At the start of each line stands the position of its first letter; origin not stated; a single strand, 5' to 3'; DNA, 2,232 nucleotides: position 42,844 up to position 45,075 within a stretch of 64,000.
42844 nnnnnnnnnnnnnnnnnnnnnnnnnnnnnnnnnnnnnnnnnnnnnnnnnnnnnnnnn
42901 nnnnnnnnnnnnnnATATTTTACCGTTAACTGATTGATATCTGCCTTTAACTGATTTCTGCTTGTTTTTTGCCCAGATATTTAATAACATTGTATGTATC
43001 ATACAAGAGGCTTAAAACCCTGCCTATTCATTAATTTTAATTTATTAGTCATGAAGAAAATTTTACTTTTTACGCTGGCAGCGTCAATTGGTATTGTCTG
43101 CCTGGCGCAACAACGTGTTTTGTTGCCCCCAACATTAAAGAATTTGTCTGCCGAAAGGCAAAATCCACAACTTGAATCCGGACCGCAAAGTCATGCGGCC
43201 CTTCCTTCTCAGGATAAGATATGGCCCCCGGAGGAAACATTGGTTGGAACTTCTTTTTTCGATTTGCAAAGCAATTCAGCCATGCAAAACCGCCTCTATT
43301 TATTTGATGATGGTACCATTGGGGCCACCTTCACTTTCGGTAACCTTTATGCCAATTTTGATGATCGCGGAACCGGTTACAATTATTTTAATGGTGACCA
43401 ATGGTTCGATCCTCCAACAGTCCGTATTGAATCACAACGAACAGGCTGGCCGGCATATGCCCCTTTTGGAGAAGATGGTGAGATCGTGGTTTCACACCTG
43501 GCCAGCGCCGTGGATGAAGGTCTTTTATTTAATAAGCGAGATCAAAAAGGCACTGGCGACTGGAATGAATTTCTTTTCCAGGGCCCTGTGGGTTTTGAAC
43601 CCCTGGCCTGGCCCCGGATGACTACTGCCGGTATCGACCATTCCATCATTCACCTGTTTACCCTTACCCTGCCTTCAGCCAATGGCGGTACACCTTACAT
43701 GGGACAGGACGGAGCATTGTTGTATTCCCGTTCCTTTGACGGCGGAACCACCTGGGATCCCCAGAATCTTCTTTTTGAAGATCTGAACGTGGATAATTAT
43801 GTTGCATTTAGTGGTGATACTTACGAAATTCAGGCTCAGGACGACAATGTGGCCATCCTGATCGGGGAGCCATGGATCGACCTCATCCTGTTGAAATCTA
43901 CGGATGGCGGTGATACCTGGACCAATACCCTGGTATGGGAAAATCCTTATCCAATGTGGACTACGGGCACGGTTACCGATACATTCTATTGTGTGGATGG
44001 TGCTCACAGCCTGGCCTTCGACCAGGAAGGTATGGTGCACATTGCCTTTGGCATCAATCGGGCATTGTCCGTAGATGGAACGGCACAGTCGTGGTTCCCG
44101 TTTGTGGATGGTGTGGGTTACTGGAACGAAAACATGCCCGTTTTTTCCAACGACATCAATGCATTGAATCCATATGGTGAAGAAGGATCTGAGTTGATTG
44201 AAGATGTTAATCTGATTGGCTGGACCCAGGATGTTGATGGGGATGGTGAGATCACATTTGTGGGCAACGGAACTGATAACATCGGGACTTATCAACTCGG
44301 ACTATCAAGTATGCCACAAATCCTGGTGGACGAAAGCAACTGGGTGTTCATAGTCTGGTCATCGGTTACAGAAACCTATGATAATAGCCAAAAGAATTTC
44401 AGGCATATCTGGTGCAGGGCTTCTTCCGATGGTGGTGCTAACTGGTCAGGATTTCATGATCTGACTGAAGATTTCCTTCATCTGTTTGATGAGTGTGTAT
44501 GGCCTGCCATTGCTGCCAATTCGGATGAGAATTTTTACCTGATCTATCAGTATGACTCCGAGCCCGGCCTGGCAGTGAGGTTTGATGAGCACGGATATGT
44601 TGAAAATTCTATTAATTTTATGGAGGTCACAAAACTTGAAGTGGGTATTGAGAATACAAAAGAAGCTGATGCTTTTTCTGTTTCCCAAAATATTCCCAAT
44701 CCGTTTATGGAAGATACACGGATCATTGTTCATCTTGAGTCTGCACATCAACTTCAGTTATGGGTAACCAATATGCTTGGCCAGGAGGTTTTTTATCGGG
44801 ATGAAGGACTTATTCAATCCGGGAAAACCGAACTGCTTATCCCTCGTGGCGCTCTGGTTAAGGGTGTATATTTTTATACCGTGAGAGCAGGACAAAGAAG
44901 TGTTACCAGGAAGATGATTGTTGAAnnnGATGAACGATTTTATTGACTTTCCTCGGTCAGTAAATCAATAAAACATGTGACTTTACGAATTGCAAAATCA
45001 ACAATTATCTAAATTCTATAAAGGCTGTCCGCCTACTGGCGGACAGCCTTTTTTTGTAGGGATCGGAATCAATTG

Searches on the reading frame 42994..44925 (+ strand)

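Call 16: search_protein_families(library=pfam, proteins=[window:42994-44925:+], max_evalue=0.01)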
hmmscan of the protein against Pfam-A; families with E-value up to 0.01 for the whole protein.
window:42994-44925:+ (644 aa): 3 families
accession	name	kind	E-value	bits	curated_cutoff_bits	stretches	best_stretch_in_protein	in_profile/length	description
PF18962.6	Por_Secre_tail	-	1.6e-05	25.5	27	1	568-643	3-75/75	Secretion system C-terminal sorting domain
PF14870.12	PSII_BNR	-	0.0014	18.4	27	1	238-311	36-96/303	Photosynthesis system II assembly factor YCF48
PF02012.26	BNR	-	0.0024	18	27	0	246-255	2-11/12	BNR/Asp-box repeat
